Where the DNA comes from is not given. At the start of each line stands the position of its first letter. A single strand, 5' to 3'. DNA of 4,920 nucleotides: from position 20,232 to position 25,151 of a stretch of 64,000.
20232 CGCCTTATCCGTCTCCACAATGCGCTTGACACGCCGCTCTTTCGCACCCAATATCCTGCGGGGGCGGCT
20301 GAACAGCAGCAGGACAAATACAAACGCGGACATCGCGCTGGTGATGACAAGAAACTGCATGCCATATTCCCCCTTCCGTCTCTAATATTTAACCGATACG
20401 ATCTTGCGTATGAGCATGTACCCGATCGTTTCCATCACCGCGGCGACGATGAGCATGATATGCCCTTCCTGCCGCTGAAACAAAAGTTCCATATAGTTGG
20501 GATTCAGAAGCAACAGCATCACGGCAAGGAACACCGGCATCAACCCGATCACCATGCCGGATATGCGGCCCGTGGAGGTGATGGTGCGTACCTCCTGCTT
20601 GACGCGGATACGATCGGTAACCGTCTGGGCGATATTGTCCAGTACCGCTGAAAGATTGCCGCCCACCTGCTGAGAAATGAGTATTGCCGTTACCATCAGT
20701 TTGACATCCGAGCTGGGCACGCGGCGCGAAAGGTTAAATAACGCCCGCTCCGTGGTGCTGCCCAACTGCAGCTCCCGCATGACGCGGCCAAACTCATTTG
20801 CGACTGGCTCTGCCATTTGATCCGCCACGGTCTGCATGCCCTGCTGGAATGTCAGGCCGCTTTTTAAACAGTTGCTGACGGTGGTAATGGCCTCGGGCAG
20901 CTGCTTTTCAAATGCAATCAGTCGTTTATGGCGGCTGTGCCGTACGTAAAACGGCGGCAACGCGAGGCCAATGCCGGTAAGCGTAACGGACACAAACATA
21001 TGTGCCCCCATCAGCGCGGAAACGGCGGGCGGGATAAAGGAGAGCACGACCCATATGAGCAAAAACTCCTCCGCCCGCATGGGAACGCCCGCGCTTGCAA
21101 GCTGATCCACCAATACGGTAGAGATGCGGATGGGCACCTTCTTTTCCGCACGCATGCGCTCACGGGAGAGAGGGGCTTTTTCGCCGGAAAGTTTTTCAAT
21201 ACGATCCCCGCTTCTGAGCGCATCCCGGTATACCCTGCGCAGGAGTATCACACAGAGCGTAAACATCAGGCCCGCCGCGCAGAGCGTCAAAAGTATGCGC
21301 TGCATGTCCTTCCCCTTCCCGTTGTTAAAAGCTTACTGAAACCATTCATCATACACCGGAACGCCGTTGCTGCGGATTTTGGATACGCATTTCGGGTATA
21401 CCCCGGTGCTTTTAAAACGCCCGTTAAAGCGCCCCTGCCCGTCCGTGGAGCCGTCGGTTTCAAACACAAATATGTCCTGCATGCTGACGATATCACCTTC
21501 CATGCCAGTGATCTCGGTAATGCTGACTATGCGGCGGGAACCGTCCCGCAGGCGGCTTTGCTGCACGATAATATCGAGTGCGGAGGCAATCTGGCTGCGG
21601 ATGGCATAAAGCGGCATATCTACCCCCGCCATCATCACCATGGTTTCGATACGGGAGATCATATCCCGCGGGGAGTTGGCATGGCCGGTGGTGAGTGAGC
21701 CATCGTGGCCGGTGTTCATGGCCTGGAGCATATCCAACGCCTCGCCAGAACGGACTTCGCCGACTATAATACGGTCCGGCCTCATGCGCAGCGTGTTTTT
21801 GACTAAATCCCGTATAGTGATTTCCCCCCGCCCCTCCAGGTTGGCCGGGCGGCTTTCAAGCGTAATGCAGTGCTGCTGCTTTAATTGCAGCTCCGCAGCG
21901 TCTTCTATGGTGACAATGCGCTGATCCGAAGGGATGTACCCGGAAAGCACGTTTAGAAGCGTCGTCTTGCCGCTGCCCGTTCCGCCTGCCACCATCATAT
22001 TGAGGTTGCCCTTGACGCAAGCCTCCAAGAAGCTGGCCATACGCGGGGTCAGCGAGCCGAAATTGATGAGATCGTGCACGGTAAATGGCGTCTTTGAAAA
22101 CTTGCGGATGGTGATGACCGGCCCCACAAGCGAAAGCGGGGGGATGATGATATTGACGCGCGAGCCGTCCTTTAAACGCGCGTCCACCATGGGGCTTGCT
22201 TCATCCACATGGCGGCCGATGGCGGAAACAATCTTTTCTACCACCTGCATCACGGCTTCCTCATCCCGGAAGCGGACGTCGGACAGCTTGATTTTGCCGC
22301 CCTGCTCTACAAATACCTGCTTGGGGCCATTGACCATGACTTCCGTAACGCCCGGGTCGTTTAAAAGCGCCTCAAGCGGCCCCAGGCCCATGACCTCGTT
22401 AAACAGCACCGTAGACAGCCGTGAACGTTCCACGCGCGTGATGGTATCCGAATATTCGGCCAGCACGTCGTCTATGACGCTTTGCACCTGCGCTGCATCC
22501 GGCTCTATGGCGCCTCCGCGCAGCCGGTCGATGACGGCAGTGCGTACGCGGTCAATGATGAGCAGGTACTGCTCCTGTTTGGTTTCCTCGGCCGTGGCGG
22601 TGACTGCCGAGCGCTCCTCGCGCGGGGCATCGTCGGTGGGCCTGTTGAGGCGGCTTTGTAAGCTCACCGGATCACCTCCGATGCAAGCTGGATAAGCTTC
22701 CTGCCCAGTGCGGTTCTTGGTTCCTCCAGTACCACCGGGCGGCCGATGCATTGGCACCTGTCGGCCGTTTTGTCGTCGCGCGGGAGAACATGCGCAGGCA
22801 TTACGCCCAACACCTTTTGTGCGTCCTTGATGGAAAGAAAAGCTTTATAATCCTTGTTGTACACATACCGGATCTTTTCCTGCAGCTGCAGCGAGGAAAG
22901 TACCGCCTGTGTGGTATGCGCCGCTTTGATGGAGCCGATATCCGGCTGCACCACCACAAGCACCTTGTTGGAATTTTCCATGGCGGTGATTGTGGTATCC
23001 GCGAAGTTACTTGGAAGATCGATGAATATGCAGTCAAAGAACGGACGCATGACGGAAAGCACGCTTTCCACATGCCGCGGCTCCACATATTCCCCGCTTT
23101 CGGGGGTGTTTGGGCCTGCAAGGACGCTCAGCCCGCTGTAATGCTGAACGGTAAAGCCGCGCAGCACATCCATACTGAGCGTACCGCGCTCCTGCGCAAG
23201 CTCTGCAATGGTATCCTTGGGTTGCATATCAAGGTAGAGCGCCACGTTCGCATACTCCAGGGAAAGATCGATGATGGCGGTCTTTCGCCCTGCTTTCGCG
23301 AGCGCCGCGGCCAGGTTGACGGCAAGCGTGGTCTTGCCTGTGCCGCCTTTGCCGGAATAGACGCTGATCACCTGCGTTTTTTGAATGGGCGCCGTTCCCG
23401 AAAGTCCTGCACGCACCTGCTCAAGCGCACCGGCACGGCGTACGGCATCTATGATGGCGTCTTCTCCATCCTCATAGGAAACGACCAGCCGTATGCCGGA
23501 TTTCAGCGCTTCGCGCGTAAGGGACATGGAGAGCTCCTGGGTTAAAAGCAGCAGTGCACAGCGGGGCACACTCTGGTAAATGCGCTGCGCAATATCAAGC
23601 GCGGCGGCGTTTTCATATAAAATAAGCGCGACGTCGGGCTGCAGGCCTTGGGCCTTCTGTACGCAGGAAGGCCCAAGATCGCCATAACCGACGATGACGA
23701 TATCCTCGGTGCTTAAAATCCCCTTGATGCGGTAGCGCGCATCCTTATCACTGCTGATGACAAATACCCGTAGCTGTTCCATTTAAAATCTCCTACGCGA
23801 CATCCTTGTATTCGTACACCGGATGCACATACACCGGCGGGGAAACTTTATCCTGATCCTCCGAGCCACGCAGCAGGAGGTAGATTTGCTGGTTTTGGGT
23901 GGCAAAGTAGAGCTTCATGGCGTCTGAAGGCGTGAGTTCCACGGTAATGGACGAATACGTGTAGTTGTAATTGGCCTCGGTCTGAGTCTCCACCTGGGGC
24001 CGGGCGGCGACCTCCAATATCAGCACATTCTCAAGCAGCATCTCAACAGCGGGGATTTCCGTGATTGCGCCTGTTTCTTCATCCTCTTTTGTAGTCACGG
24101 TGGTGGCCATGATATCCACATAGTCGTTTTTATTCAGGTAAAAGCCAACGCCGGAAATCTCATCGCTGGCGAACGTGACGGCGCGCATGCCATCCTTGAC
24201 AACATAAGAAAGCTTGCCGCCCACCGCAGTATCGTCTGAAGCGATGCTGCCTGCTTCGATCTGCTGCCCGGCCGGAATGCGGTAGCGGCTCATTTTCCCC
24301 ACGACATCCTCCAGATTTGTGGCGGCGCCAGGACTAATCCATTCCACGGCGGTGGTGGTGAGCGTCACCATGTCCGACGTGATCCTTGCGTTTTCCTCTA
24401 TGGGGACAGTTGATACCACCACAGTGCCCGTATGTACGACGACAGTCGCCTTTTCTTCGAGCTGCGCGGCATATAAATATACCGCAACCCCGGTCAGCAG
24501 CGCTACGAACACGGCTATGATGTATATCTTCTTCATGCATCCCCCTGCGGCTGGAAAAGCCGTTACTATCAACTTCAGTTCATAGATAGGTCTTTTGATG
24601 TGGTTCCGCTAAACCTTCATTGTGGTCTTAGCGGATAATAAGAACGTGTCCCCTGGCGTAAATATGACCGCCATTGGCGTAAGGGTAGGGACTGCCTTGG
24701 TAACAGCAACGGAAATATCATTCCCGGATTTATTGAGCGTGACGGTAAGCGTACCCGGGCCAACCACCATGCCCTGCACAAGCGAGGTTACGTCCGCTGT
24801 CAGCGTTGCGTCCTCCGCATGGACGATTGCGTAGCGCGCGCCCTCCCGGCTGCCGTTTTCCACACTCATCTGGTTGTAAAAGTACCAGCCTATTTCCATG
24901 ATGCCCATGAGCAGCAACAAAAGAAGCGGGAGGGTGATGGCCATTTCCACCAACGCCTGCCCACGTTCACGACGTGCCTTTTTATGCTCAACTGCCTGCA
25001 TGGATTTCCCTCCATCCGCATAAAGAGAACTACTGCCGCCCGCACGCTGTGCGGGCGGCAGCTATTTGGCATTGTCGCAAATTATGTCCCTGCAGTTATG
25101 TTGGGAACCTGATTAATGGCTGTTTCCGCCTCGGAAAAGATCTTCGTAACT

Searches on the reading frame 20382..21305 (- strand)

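Call 5: search_protein_families(library=pfam, proteins=[window:20382-21305:-], max_evalue=0.01)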
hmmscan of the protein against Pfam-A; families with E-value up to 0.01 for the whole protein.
window:20382-21305:- (307 aa): 1 family
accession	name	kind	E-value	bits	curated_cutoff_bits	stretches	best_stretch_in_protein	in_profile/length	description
PF00482.28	T2SSF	-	1.9e-20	73.6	25.2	1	140-265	2-124/125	Type II secretion system (T2SS), protein F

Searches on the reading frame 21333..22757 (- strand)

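Call 5: search_protein_families(library=pfam, proteins=[window:21333-22757:-], max_evalue=0.01)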
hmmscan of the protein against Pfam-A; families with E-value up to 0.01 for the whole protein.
window:21333-22757:- (474 aa): 5 families
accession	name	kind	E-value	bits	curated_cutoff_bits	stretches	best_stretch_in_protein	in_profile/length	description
PF00437.27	T2SSE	-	7.8e-65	219.4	24.9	1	124-404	4-279/370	Type II/IV secretion system protein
PF00005.33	ABC_tran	-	0.00061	20.9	25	1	253-287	13-47/137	ABC transporter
PF01580.24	FtsK_SpoIIIE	-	0.0019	18.1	24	1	250-271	37-59/221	FtsK/SpoIIIE family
PF12775.13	AAA_7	-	0.0076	16.2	25.8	0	237-279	19-61/181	P-loop containing dynein motor region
PF13191.12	AAA_16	-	0.0097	16.9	32.6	0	241-289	13-62/167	AAA ATPase domain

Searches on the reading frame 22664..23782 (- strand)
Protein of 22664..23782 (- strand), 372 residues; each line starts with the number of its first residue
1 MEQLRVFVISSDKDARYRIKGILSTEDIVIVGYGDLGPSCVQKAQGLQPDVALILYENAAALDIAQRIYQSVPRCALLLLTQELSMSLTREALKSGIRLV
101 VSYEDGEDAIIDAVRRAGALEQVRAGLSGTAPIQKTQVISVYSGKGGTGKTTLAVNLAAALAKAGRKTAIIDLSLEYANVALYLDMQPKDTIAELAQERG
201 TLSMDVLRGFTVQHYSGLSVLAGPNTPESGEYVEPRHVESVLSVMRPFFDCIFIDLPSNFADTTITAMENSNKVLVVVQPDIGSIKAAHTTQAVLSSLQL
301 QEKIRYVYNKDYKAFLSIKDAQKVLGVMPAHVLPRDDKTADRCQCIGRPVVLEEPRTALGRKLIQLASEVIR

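Call 5: search_protein_families(library=pfam, proteins=[window:22664-23782:-], max_evalue=0.01)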
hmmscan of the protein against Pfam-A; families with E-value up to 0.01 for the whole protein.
window:22664-23782:- (372 aa): 13 families
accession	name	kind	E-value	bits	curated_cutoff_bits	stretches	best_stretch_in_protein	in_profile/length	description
PF13614.12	AAA_31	-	9.5e-15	55.4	27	1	137-288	2-157/177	AAA domain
PF10609.15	ParA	-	2.9e-13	50.3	27.1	1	136-293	3-158/246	NUBPL iron-transfer P-loop NTPase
PF01656.29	CbiA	-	5.6e-13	49.4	25.4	1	139-340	1-116/125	CobQ/CobB/MinD/ParA nucleotide binding domain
PF09140.17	MipZ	-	7.1e-08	32.5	20.7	1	138-270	2-121/262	ATPase MipZ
PF06564.18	CBP_BcsQ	-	1.5e-07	31.6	21.3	1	141-284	6-151/234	Cellulose biosynthesis protein BcsQ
PF00142.24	Fer4_NifH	-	2e-06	27.9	25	1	139-221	3-84/271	4Fe-4S iron sulfur cluster binding proteins, NifH/frxC family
PF13481.12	AAA_25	-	0.00017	21.7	27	1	139-180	35-75/195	AAA domain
PF02374.21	ArsA_ATPase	-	0.00047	19.9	24.3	1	141-171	5-35/305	Anion-transporting ATPase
PF25199.1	nSTAND_NTPase5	-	0.0025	18.1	34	0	138-172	42-77/145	Novel STAND NTPase 5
PF13604.12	AAA_30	-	0.0026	18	27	1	134-198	15-79/191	AAA domain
PF02562.22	PhoH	-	0.0043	17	27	1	134-171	17-53/205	PhoH-like protein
PF10035.14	DUF2179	-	0.0083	16.4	22.8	0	294-326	23-55/55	Uncharacterized protein conserved in bacteria (DUF2179)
PF00154.27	RecA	-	0.0095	15.9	27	0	129-173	45-88/262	recA bacterial DNA recombination protein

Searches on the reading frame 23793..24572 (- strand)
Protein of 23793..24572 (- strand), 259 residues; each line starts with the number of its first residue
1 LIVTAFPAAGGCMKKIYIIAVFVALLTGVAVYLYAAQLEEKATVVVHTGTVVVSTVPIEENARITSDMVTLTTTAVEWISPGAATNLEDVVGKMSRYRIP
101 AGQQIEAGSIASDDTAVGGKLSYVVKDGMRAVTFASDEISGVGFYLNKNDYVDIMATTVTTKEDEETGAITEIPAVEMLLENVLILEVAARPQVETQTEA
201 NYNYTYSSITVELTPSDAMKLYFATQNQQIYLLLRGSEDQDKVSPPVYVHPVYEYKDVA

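Call 5: search_protein_families(library=pfam, proteins=[window:23793-24572:-], max_evalue=0.01)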
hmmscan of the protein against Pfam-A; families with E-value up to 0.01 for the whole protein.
window:23793-24572:- (259 aa): 3 families
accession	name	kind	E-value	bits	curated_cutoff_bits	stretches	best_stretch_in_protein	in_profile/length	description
PF16976.10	RcpC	-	2.4e-20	73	28.8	1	120-235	2-114/114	Flp pilus assembly protein RcpC/CpaB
PF08666.17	SAF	-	2.7e-06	28.3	21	1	50-107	2-59/63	SAF domain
PF13144.11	ChapFlgA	-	0.00017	22.1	23.8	1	50-112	2-62/122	Chaperone for flagella basal body P-ring formation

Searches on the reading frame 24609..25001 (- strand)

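Call 5: search_protein_families(library=pfam, proteins=[window:24609-25001:-], max_evalue=0.01)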
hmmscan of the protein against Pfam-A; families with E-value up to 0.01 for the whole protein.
window:24609-25001:- (130 aa): 2 families
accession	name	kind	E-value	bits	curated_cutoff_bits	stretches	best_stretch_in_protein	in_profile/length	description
PF07811.17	TadE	-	1.5e-17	63.9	22.9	1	14-56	1-43/43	TadE-like protein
PF14155.11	DUF4307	-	0.0066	16.7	27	0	26-73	9-56/111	Domain of unknown function (DUF4307)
